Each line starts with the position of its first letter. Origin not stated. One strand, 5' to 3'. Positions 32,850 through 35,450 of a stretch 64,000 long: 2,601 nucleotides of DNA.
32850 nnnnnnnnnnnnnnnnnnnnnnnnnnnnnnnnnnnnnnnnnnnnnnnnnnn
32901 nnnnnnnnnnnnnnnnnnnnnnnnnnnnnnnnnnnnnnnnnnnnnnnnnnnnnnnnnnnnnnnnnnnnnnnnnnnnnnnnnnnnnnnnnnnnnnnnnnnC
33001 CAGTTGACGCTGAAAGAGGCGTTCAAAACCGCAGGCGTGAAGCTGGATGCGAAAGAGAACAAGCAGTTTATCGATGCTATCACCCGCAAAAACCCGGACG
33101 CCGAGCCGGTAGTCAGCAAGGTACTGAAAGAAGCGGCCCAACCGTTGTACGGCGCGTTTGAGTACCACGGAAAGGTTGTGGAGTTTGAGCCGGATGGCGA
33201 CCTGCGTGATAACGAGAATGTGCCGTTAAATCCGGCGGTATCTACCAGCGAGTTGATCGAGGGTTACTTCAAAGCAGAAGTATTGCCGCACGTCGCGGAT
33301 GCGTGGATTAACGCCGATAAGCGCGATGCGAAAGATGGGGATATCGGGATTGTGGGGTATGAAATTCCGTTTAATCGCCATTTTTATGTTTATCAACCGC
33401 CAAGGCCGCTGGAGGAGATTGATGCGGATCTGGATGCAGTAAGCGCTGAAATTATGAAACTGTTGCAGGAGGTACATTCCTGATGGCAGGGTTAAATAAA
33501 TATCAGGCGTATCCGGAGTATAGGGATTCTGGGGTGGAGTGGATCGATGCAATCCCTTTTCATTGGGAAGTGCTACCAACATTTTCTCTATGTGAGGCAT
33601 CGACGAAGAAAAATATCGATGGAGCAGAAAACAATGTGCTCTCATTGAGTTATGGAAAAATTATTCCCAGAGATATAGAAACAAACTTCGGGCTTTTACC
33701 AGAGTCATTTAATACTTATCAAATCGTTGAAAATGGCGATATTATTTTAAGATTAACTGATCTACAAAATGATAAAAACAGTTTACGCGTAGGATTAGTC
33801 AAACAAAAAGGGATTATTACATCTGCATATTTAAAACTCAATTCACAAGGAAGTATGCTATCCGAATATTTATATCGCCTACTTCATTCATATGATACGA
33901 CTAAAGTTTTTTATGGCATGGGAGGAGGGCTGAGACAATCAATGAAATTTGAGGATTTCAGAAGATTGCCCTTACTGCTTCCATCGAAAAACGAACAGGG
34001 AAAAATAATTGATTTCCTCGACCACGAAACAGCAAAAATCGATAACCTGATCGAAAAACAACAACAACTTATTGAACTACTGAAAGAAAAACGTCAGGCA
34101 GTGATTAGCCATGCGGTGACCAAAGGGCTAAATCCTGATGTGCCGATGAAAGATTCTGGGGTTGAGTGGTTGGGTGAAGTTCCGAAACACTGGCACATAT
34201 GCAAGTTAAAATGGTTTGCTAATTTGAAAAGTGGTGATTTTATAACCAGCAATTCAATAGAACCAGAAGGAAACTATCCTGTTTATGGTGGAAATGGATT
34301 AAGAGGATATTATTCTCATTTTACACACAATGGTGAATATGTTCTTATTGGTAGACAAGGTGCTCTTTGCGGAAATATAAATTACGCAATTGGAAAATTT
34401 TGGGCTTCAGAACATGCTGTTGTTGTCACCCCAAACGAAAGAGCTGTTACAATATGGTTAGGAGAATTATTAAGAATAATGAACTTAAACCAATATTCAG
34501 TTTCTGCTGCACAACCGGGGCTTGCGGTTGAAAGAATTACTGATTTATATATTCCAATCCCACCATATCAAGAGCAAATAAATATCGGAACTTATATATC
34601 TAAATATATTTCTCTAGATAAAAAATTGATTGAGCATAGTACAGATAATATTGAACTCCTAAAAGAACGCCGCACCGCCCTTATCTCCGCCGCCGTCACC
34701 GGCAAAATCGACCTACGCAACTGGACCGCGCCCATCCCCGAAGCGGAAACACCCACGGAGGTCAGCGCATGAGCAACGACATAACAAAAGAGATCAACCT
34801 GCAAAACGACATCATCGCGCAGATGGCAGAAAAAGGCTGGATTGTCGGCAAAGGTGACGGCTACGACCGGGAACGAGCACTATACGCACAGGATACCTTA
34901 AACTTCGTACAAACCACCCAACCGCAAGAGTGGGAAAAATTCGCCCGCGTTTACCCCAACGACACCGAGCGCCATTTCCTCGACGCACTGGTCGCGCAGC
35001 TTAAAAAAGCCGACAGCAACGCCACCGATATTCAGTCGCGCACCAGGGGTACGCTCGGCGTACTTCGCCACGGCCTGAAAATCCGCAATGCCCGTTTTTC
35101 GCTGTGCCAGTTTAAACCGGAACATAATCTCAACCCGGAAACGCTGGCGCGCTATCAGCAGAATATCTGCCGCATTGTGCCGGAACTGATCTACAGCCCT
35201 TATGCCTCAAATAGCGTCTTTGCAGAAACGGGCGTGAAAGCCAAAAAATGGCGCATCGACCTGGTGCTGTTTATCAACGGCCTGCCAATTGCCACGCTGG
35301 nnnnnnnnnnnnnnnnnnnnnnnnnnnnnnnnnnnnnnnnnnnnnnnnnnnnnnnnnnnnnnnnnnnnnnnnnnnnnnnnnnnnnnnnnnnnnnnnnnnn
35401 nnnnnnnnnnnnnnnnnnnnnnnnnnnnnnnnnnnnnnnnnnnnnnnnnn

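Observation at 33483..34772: HsdS shows target-recognition-domain mosaicism (AT-rich TRDs between GC-normal conserved segments)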

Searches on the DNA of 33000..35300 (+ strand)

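Call 5: search_dna_similar(query=window:33000-35300:+, collection=ecoli_genomes, mode=near, max_rows=40, rows=spread)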
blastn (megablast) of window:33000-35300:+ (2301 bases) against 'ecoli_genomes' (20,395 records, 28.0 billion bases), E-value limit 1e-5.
Records with a match: 116; places in all: 116; records where one place covers at least 80% of the query: 0.
Genomes with a match: 116 of 5426; with a place that covers at least 80% of the query: 0. Places per genome that has any: lowest 1, median 1, highest 1. On chromosomes: 116 places; on plasmids: 0.
Best place of each record, by identity: 95-99% 60; 90-95% 54; 80-90% 2.
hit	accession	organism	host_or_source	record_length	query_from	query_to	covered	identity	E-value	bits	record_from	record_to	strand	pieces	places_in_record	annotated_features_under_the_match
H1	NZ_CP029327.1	Escherichia coli strain A37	Notomys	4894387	1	2301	80%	95.8%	0e+0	2975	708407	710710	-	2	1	restriction endonuclease subunit S | type I restriction endonuclease subunit R | type I restriction-modification system subunit M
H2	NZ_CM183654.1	Escherichia coli strain GmM077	Homo sapiens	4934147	1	2301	80%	96.3%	0e+0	3006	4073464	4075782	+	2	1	restriction endonuclease subunit S | type I restriction endonuclease subunit R | type I restriction-modification system subunit M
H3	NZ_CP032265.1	Escherichia coli strain AR_0089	missing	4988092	1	2301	80%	96.2%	0e+0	2995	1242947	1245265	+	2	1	restriction endonuclease subunit S | type I restriction endonuclease subunit R | type I restriction-modification system subunit M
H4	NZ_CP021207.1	Escherichia coli strain strain Z247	Homo sapiens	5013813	1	2301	80%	96.2%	0e+0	2995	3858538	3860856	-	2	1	restriction endonuclease subunit S | type I restriction endonuclease subunit R | type I restriction-modification system subunit M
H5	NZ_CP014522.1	Escherichia coli strain ZH063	Homo sapiens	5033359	1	2301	80%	96.2%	0e+0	2995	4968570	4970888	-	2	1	restriction endonuclease subunit S | type I restriction endonuclease subunit R | type I restriction-modification system subunit M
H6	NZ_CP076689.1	Escherichia coli strain S21EC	Homo sapiens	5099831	1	2301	80%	96.2%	0e+0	2995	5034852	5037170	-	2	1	restriction endonuclease subunit S | type I restriction endonuclease subunit R | type I restriction-modification system subunit M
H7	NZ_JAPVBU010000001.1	Escherichia coli strain KE26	Homo sapiens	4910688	1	2301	80%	96.2%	0e+0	2995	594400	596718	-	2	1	restriction endonuclease subunit S | type I restriction endonuclease subunit R | type I restriction-modification system subunit M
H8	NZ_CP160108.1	Escherichia coli strain 729_141114_1_15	Poultry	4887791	1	2301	80%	96.2%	0e+0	2995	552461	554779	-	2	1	restriction endonuclease subunit S | type I restriction endonuclease subunit R | type I restriction-modification system subunit M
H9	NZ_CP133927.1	Escherichia coli strain M22546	Homo sapiens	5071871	1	2301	80%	96.2%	0e+0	2995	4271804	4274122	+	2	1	restriction endonuclease subunit S | type I restriction endonuclease subunit R | type I restriction-modification system subunit M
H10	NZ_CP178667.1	Escherichia coli strain VTB96937v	Chicken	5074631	1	2301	80%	96.2%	0e+0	2995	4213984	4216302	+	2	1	restriction endonuclease subunit S | type I restriction endonuclease subunit R | type I restriction-modification system subunit M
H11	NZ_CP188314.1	Escherichia coli strain BCE-1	swine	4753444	1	2301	80%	96.2%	0e+0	2995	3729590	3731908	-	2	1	restriction endonuclease subunit S | type I restriction endonuclease subunit R | type I restriction-modification system subunit M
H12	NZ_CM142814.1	Escherichia coli strain GPEC172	chicken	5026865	1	2301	80%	96.2%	0e+0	2995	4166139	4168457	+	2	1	restriction endonuclease subunit S | type I restriction endonuclease subunit R | type I restriction-modification system subunit M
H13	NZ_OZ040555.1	Escherichia coli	-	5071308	1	2301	80%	96.2%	0e+0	2995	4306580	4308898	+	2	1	restriction endonuclease subunit S | type I restriction endonuclease subunit R | type I restriction-modification system subunit M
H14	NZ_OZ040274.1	Escherichia coli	-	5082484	1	2301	80%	96.2%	0e+0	2995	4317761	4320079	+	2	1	restriction endonuclease subunit S | type I restriction endonuclease subunit R | type I restriction-modification system subunit M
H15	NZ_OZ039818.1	Escherichia coli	-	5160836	1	2301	80%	96.2%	0e+0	2995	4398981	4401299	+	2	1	restriction endonuclease subunit S | type I restriction endonuclease subunit R | type I restriction-modification system subunit M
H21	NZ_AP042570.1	Escherichia coli strain OkiPb01695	bovine feces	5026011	1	2301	79%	94.7%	0e+0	2831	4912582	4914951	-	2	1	restriction endonuclease subunit S | type I restriction endonuclease subunit R | type I restriction-modification system subunit M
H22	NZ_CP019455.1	Escherichia coli strain FHI_NMBU_03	Homo sapiens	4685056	1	2301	61%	94.1%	0e+0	2127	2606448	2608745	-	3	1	restriction endonuclease subunit S | type I restriction endonuclease subunit R | type I restriction-modification system subunit M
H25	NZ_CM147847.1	Escherichia coli strain 33E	farm environment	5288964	1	2301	59%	93.9%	0e+0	2039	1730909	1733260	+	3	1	restriction endonuclease subunit S | type I restriction endonuclease subunit R | type I restriction-modification system subunit M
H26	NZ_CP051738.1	Escherichia coli strain SCU-105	Homo sapiens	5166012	1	2301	58%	94.9%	0e+0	2079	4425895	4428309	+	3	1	restriction endonuclease subunit S | type I restriction endonuclease subunit R | type I restriction-modification system subunit M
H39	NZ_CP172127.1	Escherichia coli strain GF43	chicken meat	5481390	1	2301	49%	94.8%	0e+0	1750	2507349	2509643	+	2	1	restriction endonuclease subunit S | type I restriction endonuclease subunit R | class I SAM-dependent DNA methyltransferase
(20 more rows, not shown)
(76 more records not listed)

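Call 6: get_annotated_region(hit=H1, flank=6000)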
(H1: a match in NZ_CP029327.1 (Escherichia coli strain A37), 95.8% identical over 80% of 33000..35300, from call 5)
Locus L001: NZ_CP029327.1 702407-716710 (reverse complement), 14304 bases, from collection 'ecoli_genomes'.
description: Escherichia coli strain A37 chromosome, complete genome
organism: Escherichia coli strain A37 (NCBI taxid 562)
replicon: chromosome; assembly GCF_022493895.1
host: Notomys; source: feces; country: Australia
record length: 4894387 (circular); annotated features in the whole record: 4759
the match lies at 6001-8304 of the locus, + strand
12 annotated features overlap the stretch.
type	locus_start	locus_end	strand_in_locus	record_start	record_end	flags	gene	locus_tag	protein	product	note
CDS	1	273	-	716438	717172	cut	-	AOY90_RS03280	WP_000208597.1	Fic family protein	-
CDS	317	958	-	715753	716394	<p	-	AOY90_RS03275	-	GmrSD restriction endonuclease domain-containing protein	incomplete; partial in the middle of a contig; missing N-terminus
CDS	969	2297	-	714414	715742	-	-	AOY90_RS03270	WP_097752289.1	IS4-like element IS4 family transposase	-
CDS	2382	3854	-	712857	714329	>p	-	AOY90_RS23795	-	DUF262 domain-containing protein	incomplete; partial in the middle of a contig; missing C-terminus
CDS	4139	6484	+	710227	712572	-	-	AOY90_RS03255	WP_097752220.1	type I restriction-modification system subunit M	-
CDS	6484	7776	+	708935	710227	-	-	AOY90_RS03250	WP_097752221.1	restriction endonuclease subunit S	-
CDS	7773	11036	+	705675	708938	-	-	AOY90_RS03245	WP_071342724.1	type I restriction endonuclease subunit R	-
CDS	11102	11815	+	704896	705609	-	-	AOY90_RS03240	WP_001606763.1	hypothetical protein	-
CDS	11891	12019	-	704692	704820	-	-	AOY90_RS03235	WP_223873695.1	DUF1127 domain-containing protein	-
CDS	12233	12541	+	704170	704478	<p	-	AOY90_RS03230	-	GntR family transcriptional regulator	internal stop; incomplete; partial in the middle of a contig; missing C-terminus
CDS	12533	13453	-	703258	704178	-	-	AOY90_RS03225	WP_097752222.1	Rpn family recombination-promoting nuclease/putative transposase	-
CDS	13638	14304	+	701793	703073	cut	yjiN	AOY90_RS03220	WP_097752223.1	DUF445 domain-containing protein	-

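Call 7: get_annotated_region(hit=H2, flank=1000)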
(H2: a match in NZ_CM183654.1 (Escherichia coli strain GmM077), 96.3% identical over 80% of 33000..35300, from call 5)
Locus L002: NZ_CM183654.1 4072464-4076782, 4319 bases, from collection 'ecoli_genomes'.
description: Escherichia coli strain GmM077 chromosome, whole genome shotgun sequence
organism: Escherichia coli strain GmM077 (NCBI taxid 562)
replicon: chromosome; assembly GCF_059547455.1
host: Homo sapiens; source: -; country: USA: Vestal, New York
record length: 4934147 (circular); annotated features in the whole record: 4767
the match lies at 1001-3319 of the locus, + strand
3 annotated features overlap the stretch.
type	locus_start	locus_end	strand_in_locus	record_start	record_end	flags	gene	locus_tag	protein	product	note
CDS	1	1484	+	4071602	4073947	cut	-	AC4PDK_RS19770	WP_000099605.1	type I restriction-modification system subunit M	-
CDS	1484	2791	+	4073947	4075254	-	-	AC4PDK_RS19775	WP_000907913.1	restriction endonuclease subunit S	-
CDS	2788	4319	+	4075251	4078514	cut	-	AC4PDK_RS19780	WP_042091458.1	type I restriction endonuclease subunit R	-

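Call 8: get_annotated_region(hit=H21, flank=1000)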
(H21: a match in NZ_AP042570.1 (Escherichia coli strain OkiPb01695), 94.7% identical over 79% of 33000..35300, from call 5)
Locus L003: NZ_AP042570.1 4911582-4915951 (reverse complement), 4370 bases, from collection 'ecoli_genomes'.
description: Escherichia coli strain OkiPb01695 chromosome, complete genome
organism: Escherichia coli strain OkiPb01695 (NCBI taxid 562)
replicon: chromosome; assembly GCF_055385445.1
host: -; source: bovine feces; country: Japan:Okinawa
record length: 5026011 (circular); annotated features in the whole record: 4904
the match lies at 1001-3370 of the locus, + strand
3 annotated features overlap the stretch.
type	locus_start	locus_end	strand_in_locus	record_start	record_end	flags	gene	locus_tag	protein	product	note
CDS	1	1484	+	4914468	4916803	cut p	-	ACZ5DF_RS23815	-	type I restriction-modification system subunit M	frameshifted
CDS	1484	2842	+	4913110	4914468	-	-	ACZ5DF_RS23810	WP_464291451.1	restriction endonuclease subunit S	-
CDS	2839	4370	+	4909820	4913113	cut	-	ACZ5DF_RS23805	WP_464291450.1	type I restriction endonuclease subunit R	-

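Call 9: get_annotated_region(hit=H22, flank=1000)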
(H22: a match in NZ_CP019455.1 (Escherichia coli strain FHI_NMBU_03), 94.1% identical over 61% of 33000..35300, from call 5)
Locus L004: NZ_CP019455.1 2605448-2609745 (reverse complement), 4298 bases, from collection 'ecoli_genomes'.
description: Escherichia coli strain FHI_NMBU_03 chromosome, complete genome
organism: Escherichia coli strain FHI_NMBU_03 (NCBI taxid 562)
replicon: chromosome; assembly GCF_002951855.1
host: Homo sapiens; source: fecal sample; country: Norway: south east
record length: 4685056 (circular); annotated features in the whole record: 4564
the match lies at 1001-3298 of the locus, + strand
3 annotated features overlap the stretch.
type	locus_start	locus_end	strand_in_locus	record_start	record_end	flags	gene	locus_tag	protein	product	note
CDS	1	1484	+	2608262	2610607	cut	-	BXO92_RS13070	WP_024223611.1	type I restriction-modification system subunit M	-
CDS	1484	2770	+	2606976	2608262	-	-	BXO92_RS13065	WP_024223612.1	restriction endonuclease subunit S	-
CDS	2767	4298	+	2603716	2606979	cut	-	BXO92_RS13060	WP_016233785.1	type I restriction endonuclease subunit R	-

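Call 10: get_annotated_region(hit=H25, flank=1000)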
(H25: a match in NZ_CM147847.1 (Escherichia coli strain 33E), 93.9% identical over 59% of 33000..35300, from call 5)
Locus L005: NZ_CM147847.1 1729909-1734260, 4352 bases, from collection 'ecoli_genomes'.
description: Escherichia coli strain 33E chromosome, whole genome shotgun sequence
organism: Escherichia coli strain 33E (NCBI taxid 562)
replicon: chromosome; assembly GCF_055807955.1
host: -; source: farm environment; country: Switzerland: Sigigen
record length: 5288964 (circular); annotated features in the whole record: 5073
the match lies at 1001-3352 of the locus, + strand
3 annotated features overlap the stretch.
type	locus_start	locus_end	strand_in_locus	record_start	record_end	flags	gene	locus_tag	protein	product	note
CDS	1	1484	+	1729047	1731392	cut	-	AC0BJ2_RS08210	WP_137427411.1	type I restriction-modification system subunit M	-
CDS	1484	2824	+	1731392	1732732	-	-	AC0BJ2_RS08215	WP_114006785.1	restriction endonuclease subunit S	-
CDS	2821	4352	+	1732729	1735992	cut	-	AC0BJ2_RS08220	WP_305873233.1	type I restriction endonuclease subunit R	-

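Call 11: get_annotated_region(hit=H26, flank=1000)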
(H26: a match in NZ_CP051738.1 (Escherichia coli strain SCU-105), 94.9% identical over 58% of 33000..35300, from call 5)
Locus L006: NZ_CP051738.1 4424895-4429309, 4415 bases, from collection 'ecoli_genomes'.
description: Escherichia coli strain SCU-105 chromosome, complete genome
organism: Escherichia coli strain SCU-105 (NCBI taxid 562)
replicon: chromosome; assembly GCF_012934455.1
host: Homo sapiens; source: rectal swab from healthy college student; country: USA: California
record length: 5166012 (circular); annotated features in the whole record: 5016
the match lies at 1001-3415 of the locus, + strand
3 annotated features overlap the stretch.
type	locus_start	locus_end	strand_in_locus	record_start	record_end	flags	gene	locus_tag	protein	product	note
CDS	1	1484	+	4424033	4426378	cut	-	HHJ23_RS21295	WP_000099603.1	type I restriction-modification system subunit M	-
CDS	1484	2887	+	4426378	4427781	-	-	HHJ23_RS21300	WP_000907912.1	restriction endonuclease subunit S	-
CDS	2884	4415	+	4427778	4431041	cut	-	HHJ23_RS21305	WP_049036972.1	type I restriction endonuclease subunit R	-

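Call 12: get_annotated_region(hit=H39, flank=1000)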
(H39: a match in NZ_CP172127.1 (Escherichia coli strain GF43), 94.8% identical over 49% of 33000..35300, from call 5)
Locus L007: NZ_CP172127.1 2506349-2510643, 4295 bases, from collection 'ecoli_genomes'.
description: Escherichia coli strain GF43 chromosome, complete genome
organism: Escherichia coli strain GF43 (NCBI taxid 562)
replicon: chromosome; assembly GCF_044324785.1
host: -; source: chicken meat; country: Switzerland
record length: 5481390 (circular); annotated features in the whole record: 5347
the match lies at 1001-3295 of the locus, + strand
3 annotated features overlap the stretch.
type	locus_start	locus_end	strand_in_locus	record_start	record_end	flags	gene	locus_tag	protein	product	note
CDS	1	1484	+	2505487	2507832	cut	-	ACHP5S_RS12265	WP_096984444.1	class I SAM-dependent DNA methyltransferase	-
CDS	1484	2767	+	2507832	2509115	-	-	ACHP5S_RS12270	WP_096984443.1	restriction endonuclease subunit S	-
CDS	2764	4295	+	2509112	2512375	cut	-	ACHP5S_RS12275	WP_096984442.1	type I restriction endonuclease subunit R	-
